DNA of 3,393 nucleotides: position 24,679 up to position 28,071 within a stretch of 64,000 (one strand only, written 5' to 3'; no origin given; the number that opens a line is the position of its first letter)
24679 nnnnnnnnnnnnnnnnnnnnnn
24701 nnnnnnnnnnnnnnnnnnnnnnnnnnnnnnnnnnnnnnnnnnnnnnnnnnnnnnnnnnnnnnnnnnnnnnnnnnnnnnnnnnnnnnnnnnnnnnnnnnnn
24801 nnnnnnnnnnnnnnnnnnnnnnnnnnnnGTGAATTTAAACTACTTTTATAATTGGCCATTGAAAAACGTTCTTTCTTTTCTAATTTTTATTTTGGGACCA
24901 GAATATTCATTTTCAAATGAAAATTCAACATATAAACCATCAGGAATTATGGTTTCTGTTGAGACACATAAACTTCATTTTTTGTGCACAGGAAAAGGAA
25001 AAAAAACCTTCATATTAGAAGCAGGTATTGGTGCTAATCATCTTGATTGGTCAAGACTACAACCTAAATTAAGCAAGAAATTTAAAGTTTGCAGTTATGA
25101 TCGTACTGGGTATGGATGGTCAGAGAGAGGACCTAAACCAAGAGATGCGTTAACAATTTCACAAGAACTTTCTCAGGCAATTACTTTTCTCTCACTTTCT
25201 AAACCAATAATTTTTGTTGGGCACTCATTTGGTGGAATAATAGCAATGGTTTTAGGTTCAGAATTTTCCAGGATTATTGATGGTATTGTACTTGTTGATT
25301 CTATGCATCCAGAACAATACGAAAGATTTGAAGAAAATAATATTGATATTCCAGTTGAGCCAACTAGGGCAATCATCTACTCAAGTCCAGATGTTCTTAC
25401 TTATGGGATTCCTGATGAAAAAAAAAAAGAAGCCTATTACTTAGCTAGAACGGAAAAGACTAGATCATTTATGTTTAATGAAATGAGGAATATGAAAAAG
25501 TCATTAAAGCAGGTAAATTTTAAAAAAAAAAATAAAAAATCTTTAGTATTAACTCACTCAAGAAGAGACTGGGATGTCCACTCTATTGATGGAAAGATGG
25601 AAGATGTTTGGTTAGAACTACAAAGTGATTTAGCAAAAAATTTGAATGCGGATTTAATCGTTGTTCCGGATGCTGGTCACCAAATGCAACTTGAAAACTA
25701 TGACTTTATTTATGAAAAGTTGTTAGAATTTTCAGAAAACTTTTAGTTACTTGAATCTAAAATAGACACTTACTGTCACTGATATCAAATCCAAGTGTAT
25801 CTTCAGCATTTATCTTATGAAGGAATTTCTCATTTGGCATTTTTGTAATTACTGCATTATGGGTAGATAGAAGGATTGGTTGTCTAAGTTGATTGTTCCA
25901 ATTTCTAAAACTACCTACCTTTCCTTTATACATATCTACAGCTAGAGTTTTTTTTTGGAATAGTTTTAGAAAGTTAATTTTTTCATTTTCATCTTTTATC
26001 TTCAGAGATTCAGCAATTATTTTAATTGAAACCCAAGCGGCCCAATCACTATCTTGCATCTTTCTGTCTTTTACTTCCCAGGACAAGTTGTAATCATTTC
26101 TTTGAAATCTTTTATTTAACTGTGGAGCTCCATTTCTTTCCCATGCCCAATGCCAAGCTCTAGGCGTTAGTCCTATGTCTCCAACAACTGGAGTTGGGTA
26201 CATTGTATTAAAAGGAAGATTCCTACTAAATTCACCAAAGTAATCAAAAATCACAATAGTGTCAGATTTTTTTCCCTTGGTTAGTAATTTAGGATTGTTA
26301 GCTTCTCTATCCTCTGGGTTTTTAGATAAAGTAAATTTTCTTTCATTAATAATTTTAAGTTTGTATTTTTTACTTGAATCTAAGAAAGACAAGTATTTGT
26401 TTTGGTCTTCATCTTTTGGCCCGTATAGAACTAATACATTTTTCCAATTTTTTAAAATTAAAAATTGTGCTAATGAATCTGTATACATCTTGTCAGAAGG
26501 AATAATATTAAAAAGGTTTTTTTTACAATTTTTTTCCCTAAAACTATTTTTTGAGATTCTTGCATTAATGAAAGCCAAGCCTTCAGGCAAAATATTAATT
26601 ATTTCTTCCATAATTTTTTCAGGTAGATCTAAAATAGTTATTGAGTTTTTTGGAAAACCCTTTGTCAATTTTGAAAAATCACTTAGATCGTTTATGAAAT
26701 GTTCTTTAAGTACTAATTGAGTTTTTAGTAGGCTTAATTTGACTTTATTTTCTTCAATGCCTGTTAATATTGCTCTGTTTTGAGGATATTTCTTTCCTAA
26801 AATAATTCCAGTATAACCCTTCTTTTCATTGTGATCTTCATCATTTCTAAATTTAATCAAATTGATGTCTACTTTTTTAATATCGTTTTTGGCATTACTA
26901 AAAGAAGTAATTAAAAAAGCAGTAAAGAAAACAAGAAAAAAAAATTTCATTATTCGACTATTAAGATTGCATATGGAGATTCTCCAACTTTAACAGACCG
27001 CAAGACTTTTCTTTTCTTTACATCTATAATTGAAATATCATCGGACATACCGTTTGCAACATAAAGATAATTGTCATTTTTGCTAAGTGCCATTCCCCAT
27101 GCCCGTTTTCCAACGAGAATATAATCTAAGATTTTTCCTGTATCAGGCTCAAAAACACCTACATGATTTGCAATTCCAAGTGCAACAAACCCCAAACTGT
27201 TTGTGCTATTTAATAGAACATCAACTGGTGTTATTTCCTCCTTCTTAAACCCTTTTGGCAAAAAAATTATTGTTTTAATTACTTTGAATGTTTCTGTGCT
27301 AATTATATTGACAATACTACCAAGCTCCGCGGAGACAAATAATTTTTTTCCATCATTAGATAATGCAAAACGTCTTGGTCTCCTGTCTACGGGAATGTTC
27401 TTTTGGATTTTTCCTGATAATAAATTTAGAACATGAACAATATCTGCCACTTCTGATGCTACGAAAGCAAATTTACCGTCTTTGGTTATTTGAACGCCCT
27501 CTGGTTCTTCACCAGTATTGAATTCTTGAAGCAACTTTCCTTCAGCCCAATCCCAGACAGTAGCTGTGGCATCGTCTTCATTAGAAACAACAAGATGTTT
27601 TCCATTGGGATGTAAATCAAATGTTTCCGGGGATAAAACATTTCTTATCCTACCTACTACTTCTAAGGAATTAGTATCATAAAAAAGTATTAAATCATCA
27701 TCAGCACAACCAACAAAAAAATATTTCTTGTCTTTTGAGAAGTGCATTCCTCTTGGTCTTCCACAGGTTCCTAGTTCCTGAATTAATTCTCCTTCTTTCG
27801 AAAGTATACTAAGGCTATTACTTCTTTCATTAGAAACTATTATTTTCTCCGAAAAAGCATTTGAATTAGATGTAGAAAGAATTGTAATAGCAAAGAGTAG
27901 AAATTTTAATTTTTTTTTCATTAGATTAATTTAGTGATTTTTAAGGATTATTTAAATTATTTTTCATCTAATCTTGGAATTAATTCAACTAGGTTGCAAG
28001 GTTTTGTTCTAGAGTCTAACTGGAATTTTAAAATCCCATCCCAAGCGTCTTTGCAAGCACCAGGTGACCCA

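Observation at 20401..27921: Complete ped/exa-like periplasmic PQQ alcohol-dehydrogenase module in a streamlined SAR11-like genome, with no pqq biosynthesis genes nearby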

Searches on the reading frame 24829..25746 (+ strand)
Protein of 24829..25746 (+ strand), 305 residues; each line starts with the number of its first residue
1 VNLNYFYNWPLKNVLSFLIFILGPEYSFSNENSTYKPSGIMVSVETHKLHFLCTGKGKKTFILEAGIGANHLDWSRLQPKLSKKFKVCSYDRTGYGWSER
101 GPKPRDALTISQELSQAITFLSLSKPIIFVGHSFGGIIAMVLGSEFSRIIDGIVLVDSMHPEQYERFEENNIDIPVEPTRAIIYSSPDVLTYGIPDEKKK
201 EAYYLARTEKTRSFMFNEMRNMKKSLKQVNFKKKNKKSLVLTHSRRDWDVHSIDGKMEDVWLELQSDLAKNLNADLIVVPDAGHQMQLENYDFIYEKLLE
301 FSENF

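Call 3: search_protein_families(library=pfam, proteins=[window:24829-25746:+], max_evalue=0.01)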
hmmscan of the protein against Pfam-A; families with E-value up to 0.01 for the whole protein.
window:24829-25746:+ (305 aa): 6 families
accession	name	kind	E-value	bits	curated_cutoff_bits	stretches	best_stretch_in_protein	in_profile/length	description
PF00561.26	Abhydrolase_1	-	7.2e-16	59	25.8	1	60-161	2-105/245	alpha/beta hydrolase fold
PF12697.13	Abhydrolase_6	-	1.2e-13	52.7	26.3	1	66-289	6-208/217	Alpha/beta hydrolase family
PF12146.15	Hydrolase_4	-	2.1e-06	27.7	27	1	84-160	31-111/239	Serine aminopeptidase, S33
PF00975.26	Thioesterase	-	2e-05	25.3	26.4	1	71-167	13-110/226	Thioesterase domain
PF07819.20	PGAP1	-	0.0036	17.5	24.3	0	124-168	90-137/233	PGAP1-like alpha/beta domain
PF06821.19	Ser_hydrolase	-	0.0067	16.8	22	0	122-166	52-99/172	Serine hydrolase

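Call 4: search_protein_families(library=ncbifam, proteins=[window:24829-25746:+], max_evalue=0.01)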
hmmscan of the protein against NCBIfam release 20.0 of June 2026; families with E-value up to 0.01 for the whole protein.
window:24829-25746:+ (305 aa): 20 families
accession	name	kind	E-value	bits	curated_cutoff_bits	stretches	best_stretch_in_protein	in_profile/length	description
NF011457.0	PRK14875.1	equivalog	2.1e-11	43.4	307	1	31-156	104-229/372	acetoin dehydrogenase dihydrolipoyllysine-residue acetyltransferase subunit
TIGR02427.1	protocat_pcaD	equivalog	1.7e-10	40.8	255.85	1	49-160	2-114/251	3-oxoadipate enol-lactonase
NF051487.1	bifunc_PcaCD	exception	2.2e-10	40.2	430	1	55-159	168-272/413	bifunctional 4-carboxymuconolactone decarboxylase/3-oxoadipate enol-lactonase PcaCD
TIGR03695.1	menH_SHCHC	equivalog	6.2e-10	38.9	208.55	1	65-158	9-104/252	2-succinyl-6-hydroxy-2,4-cyclohexadiene-1-carboxylate synthase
NF050089.1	i_nPHAscl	equivalog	1.5e-09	37.3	300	1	48-172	8-131/288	intracellular short-chain-length polyhydroxyalkanoate depolymerase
TIGR03611.1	RutD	equivalog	3.5e-09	36.4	238.5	1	53-158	8-113/258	pyrimidine utilization protein D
NF051488.1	bifunc_PcaDC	exception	4.5e-09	35.9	390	1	53-189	6-143/375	bifunctional 3-oxoadipate enol-lactonase/4-carboxymuconolactone decarboxylase PcaDC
NF045632.1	hydroxlase_HsaD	equivalog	4.4e-08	32.4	400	1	32-292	7-278/290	4,5:9,10-diseco-3-hydroxy-5,9,17-trioxoandrosta-1(10),2-diene-4-oate hydrolase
TIGR01250.1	pro_imino_pep_2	subfamily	7.5e-08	32.3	167.65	1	54-159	20-130/288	proline iminopeptidase-family hydrolase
TIGR03056.1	bchO_mg_che_rel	equivalog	9e-08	31.5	172.55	1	41-143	10-113/278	alpha/beta fold hydrolase BchO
TIGR01738.1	bioH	equivalog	4.2e-07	29.9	206.95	1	55-159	1-99/245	pimeloyl-ACP methyl ester esterase BioH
NF002938.0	PRK03592.1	equivalog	4.3e-06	26.3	241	1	41-171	14-143/298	haloalkane dehalogenase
NF045948.1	ProImpepThrmp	equivalog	1.7e-05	24.4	500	1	55-160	20-130/291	proline iminopeptidase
NF007954.0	PRK10673.1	equivalog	1.9e-05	24.1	399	1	77-165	35-120/255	esterase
NF004514.1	PRK05855.1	equivalog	2.5e-05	23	455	1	57-137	21-103/578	SDR family oxidoreductase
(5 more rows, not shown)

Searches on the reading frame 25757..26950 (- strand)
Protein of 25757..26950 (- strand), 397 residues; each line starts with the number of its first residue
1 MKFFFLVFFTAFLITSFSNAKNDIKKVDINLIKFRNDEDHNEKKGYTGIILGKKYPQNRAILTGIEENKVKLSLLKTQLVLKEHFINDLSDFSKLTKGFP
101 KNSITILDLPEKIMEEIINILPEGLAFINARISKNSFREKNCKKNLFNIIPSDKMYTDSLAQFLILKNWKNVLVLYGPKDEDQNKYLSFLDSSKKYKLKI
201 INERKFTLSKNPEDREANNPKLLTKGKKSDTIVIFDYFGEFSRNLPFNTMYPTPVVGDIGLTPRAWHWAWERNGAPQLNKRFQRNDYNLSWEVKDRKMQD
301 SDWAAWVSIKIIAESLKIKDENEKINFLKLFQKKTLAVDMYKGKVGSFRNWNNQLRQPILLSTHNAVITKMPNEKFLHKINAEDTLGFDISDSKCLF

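Call 3: search_protein_families(library=pfam, proteins=[window:25757-26950:-], max_evalue=0.01)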
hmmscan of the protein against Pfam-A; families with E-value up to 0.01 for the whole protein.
window:25757-26950:- (397 aa): 1 family
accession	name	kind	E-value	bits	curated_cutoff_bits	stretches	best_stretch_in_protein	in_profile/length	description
PF01094.35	ANF_receptor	-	7.2e-06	25.7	25.4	1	133-238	83-187/353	Receptor family ligand binding region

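Call 4: search_protein_families(library=ncbifam, proteins=[window:25757-26950:-], max_evalue=0.01)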
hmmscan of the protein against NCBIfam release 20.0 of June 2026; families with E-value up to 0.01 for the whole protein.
window:25757-26950:- (397 aa): 1 family
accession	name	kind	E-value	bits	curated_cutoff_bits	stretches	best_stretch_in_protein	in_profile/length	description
TIGR03863.1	PQQ_ABC_bind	subfamily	3.7e-87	292.5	413.6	1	64-395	20-346/347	ABC transporter, substrate binding protein, PQQ-dependent alcohol dehydrogenase system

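Call 46: search_solved_structures(query=window:25757-26950:-, max_evalue=1)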
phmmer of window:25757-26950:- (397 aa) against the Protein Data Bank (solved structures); distinct sequences matched with E-value up to 1: 3.
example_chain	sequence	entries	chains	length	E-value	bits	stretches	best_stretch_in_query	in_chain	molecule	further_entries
4i6t_A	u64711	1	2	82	0.34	13.2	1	43-100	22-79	Regulatory protein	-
4f8d_A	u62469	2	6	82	0.48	12.7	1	43-100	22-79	Regulatory protein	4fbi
6ss1_A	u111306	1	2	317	0.51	12.6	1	256-348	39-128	Kemp Eliminase HG3.17 Q50A, E47N,N300D Complexed with Transition State Analog 6-Nitrobenzo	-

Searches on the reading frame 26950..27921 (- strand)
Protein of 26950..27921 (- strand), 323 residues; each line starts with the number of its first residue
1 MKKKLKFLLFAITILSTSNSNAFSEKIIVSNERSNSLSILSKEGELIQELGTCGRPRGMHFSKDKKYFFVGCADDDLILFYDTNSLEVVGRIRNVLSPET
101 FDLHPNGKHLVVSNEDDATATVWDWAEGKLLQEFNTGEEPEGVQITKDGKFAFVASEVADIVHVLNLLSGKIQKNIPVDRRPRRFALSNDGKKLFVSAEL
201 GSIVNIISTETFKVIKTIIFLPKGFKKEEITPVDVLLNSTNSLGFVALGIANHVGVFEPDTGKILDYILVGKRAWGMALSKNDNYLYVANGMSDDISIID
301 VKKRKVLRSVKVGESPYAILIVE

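Call 3: search_protein_families(library=pfam, proteins=[window:26950-27921:-], max_evalue=0.01)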
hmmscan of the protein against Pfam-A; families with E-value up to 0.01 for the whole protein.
window:26950-27921:- (323 aa): 21 families
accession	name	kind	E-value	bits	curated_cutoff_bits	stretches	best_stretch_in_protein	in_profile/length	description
PF25174.1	Beta-prop_THOC3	-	5.5e-17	62.1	305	1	102-218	53-167/272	THOC3 beta-propeller domain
PF10282.15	Lactonase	-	6.2e-15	55.7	21.7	2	182-304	193-323/344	Lactonase, 7-bladed beta-propeller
PF21783.3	YNCE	-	5.7e-13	49.3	27.1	2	239-318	37-116/339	YNCE-like beta-propeller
PF23414.1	Beta-prop_EML_2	-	3.9e-09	36.7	90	1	103-203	6-105/266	Echinoderm microtubule-associated protein second beta-propeller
PF25175.1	Beta-prop_WDR5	-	4.7e-08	33.1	250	1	18-138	100-220/296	WDR5 beta-propeller domain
PF02239.22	Cytochrom_D1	-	4e-07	29.3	25.5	0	142-218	40-115/368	Cytochrome D1 heme domain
PF24814.1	WD40_Prp19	-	2.4e-06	27.3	320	1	66-213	103-251/281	Prp19 WD40 domain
PF12894.13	ANAPC4_WD40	-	2.5e-06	28.1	22.9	0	102-139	45-81/91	Anaphase-promoting complex subunit 4 WD40 domain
PF24796.1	WDR55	-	3.4e-06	26.8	200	1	57-203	57-203/296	WDR55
PF01731.26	Arylesterase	-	1.5e-05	25.5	21.3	0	136-166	52-82/86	Arylesterase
PF24817.1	WD40_WDHD1_1st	-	3.7e-05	23.5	109.9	0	58-136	91-168/291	WDHD1 first WD40 domain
PF25168.1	Beta-prop_WDR36-Utp21_2nd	-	6.8e-05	22.8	84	0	72-152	216-296/335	WDR36/Utp21 second beta-propeller domain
PF00400.38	WD40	-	0.00011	23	27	0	102-124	18-39/39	WD domain, G-beta repeat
PF20426.4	NBCH_WD40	-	0.00022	20.6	50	0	26-92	245-310/350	Neurobeachin beta propeller domain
PF23389.1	Beta-prop_WDR19_1st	-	0.00082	18.9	27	0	27-86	12-71/325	WDR19 first beta-propeller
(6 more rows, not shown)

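Call 4: search_protein_families(library=ncbifam, proteins=[window:26950-27921:-], max_evalue=0.01)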
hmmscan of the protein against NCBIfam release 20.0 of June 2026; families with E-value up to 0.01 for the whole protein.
window:26950-27921:- (323 aa): 12 families
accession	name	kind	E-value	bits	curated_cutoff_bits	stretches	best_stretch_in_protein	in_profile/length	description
TIGR03866.1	PQQ_ABC_repeats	subfamily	4.2e-86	288.8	287.3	1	19-322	5-309/310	PQQ-dependent catabolism-associated beta-propeller protein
NF052340.1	hydrazine_beta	equivalog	1.4e-24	86.9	560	2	97-231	34-170/372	hydrazine synthase subunit beta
TIGR02276.1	beta_rpt_yvtn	repeat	7.5e-22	77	27.85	1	283-321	3-41/42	beta-propeller repeat protein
NF052460.1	L-NosZ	equivalog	7.5e-21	74.2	700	2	101-218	92-212/480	clade III lactonase-type nitrous-oxide reductase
NF052342.1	hydrazine_BC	exception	2.1e-14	52.6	1250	2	97-213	40-158/690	hydrazine synthase subunit beta-gamma fusion subunit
NF052280.1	7_blade_YncE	equivalog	3.1e-12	45.9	400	2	56-215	173-334/338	7-bladed beta-propeller protein YncE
TIGR03907.1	QH_beta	equivalog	5.2e-08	32.4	223.2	0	110-198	4-99/338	quinohemoprotein amine dehydrogenase subunit beta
NF048007.1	MmpL3Stblzr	equivalog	1.1e-07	31.3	600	0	121-206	251-333/366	MmpL3/TtfA transport complex stabilizer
NF050136.1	PGL_lacton_Staph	exception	4e-07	29.3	500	0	132-173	183-224/341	6-phosphogluconolactonase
NF008258.1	PRK11028.1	equivalog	5.8e-07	28.9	370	1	41-304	21-307/330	6-phosphogluconolactonase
NF038117.1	choice_anch_I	subfamily_domain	4.6e-05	22.5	300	0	132-162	89-199/458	choice-of-anchor I family protein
NF038015.2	AztD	exception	0.0019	17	400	0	282-322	314-354/356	zinc metallochaperone AztD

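Call 47: search_solved_structures(query=window:26950-27921:-, max_evalue=0.01)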
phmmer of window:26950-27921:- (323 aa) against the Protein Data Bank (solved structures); distinct sequences matched with E-value up to 0.01: 91 (the best 60 are shown).
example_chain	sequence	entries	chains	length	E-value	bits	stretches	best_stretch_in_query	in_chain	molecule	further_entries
1l0q_A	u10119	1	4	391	5.4e-27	97.7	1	97-318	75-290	Surface layer protein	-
5c2v_B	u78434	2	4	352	5.8e-13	51.7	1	60-203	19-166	HYDRAZINE SYNTHASE BETA SUBUNIT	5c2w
6g6m_A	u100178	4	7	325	1e-09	41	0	108-133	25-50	Tako8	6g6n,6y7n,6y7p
6y7o_A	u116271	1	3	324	1.2e-09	40.8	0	108-133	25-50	Tako8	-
24xn_A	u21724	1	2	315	1.4e-08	37.2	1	28-172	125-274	WD repeat-containing protein 5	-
3mxx_A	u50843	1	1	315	1.6e-08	37.1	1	28-172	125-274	WD repeat-containing protein 5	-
10tc_A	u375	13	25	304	1.6e-08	37.1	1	59-171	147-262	WD repeat-containing protein 5 | WDR5 | WD repeat domain 5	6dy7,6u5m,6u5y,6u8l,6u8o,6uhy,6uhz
6pg4_A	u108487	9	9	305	1.6e-08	37.1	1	26-171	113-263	WD repeat-containing protein 5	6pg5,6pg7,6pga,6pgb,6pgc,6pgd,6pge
6dya_A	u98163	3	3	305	1.6e-08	37.1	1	59-171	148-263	WD repeat-containing protein 5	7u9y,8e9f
7jto_B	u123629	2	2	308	1.6e-08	37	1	35-171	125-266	WD repeat-containing protein 5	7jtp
6byn_W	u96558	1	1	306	1.6e-08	37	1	59-171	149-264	WD repeat-containing protein 5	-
6iam_A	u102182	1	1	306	1.6e-08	37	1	59-171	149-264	WD repeat-containing protein 5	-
2g99_A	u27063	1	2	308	1.6e-08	37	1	35-171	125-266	WD-repeat protein 5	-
2g9a_A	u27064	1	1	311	1.7e-08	37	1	26-171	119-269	WD-repeat protein 5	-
5vfc_A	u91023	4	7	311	1.7e-08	37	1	26-171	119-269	WD repeat-containing protein 5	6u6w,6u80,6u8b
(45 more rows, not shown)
